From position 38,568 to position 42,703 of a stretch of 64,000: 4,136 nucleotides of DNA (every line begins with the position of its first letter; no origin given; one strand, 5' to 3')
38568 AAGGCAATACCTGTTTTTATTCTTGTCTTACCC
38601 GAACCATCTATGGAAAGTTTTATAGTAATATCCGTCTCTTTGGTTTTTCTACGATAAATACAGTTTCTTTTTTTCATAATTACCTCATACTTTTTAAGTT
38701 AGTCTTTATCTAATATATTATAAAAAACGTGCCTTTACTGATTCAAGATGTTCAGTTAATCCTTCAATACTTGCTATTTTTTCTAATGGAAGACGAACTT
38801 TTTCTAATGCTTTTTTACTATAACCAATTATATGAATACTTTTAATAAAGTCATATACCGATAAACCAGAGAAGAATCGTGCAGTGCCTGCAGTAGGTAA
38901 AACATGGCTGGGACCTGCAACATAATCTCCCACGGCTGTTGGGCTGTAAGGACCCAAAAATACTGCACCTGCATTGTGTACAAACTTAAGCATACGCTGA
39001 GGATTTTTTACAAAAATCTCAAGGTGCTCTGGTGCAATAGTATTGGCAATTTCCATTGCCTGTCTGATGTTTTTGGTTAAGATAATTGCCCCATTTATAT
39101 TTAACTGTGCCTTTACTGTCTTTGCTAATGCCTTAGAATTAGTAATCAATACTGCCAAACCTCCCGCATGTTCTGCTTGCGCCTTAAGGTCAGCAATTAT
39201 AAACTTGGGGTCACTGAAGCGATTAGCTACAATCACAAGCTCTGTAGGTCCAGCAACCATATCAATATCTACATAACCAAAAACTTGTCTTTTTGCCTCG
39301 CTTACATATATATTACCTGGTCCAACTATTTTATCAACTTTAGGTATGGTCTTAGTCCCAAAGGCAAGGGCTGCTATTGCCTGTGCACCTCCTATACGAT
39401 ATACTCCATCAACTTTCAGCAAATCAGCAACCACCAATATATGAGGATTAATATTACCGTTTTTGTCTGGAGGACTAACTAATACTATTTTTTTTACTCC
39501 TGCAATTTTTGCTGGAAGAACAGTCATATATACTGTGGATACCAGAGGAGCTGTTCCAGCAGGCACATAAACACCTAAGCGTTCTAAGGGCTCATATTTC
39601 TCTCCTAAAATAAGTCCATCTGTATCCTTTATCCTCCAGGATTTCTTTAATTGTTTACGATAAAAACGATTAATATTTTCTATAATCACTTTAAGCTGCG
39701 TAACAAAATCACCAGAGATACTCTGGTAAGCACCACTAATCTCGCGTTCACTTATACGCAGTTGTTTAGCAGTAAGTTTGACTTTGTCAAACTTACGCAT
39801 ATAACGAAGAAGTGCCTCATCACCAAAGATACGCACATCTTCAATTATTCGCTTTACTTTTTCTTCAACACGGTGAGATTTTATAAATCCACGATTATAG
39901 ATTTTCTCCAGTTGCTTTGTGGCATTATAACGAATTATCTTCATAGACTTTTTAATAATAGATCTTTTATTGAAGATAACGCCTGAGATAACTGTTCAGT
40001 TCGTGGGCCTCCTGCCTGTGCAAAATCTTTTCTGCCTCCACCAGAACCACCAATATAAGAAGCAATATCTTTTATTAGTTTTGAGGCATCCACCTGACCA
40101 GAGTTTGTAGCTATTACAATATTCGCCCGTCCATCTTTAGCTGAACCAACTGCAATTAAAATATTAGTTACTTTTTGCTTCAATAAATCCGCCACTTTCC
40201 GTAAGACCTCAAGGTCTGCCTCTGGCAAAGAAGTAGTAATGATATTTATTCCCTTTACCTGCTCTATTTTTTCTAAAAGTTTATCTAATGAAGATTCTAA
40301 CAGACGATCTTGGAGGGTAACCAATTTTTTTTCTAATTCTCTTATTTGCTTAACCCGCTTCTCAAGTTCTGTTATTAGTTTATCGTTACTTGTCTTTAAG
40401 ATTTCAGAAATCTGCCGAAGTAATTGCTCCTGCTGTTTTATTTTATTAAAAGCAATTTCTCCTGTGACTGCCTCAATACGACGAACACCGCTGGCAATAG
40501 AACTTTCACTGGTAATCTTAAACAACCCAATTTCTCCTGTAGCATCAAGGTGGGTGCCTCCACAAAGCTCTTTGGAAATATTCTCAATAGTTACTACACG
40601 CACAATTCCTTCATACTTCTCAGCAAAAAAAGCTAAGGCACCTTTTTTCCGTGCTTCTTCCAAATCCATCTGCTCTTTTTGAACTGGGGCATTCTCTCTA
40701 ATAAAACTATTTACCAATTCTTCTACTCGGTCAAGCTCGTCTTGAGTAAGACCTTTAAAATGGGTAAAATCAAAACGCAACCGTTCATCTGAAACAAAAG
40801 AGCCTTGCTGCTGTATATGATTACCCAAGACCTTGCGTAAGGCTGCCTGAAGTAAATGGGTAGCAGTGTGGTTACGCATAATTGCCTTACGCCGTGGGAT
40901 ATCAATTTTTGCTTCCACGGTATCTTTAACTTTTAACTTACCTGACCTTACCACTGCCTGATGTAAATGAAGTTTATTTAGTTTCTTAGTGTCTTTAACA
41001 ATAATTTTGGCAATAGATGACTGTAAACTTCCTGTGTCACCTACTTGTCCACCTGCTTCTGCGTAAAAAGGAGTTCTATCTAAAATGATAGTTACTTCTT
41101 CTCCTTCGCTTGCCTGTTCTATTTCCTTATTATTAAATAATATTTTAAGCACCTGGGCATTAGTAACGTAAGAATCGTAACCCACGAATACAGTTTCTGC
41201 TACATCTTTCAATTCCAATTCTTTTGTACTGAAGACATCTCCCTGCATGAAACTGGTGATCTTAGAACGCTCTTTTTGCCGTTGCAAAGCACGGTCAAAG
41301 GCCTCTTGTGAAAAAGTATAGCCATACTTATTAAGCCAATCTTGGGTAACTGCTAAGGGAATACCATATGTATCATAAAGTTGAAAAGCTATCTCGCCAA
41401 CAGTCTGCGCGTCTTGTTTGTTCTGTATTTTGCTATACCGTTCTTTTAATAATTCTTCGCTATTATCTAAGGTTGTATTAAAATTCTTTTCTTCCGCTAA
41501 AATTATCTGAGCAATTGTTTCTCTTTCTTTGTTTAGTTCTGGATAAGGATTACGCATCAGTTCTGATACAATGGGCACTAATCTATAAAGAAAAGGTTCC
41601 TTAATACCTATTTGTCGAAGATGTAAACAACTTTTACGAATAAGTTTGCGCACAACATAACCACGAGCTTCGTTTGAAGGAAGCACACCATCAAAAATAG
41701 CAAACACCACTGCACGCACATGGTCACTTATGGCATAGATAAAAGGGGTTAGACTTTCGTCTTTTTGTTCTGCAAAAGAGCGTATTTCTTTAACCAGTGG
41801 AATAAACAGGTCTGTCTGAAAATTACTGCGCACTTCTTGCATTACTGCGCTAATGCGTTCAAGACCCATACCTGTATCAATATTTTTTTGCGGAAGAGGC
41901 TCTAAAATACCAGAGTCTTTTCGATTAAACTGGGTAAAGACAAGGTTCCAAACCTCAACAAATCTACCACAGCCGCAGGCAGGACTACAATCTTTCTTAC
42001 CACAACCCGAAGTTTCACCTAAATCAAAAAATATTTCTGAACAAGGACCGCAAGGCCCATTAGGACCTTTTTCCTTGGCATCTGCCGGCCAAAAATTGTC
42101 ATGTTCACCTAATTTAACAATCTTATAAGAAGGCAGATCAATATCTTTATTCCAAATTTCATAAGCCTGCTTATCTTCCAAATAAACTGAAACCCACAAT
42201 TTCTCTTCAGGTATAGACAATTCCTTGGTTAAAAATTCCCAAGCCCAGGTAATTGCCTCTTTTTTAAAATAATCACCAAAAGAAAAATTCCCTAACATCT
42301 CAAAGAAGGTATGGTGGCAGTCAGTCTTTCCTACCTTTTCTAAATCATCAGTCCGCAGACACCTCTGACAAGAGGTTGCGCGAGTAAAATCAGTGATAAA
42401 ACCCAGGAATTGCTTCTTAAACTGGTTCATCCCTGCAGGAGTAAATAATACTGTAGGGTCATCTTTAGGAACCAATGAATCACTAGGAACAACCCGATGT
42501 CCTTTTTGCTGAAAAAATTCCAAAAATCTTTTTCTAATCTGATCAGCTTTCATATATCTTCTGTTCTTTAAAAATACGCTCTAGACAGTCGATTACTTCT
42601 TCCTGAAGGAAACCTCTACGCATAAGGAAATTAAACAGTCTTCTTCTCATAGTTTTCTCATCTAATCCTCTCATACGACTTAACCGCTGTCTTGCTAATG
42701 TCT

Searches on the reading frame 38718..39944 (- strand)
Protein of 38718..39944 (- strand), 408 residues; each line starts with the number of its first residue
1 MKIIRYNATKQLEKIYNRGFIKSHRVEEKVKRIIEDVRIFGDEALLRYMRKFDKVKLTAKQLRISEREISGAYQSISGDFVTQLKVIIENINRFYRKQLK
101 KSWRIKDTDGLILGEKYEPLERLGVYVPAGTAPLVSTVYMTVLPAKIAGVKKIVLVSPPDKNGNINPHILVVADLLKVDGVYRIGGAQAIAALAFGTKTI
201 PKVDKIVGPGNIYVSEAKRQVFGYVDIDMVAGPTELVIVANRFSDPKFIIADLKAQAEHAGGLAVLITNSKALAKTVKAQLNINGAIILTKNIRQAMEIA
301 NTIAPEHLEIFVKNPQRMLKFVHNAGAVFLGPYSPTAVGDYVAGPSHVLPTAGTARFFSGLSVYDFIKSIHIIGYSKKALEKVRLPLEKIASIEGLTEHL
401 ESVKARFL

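Call 48: search_protein_families(library=pfam, proteins=[window:38718-39944:-], max_evalue=0.00001)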
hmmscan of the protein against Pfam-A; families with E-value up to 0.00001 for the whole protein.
window:38718-39944:- (408 aa): 1 family
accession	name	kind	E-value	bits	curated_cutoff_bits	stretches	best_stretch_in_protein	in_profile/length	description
PF00815.25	Histidinol_dh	-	5.4e-148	493.8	27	1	21-407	6-411/411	Histidinol dehydrogenase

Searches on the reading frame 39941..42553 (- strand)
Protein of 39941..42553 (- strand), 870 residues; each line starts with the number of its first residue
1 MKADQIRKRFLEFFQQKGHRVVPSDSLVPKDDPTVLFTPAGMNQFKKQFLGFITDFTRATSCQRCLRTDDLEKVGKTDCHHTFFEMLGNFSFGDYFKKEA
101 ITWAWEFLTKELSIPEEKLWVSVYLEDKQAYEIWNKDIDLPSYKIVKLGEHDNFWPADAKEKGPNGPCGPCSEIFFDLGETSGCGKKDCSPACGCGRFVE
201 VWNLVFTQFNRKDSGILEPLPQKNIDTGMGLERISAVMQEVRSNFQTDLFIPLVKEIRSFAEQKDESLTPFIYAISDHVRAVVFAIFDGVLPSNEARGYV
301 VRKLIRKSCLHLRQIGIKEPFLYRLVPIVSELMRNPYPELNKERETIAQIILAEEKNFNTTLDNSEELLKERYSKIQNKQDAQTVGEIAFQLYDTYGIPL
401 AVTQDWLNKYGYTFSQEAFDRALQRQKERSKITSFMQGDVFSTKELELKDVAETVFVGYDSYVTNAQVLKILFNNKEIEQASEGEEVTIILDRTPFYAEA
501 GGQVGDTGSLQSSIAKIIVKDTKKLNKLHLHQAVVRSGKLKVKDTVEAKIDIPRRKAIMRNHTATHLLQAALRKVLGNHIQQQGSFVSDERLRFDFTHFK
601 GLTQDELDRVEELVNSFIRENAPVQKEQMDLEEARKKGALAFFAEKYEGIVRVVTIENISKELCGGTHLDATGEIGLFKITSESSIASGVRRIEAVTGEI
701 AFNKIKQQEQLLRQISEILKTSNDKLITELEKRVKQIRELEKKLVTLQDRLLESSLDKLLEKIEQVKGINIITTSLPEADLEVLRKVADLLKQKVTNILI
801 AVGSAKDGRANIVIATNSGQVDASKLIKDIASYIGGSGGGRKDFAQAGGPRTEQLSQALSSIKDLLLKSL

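Call 48: search_protein_families(library=pfam, proteins=[window:39941-42553:-], max_evalue=0.00001)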
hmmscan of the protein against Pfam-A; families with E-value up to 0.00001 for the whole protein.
window:39941-42553:- (870 aa): 3 families
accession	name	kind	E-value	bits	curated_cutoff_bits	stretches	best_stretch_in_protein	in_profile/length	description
PF01411.24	tRNA-synt_2c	-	1.5e-187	624.9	30.3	1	5-552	1-550/552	tRNA synthetases class II (A)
PF07973.19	tRNA_SAD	-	2.7e-19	69.3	24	1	651-694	1-44/44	Threonyl and Alanyl tRNA synthetase second additional domain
PF02272.25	DHHA1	-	2e-14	54.3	25.9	1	769-866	2-100/102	DHHA1 domain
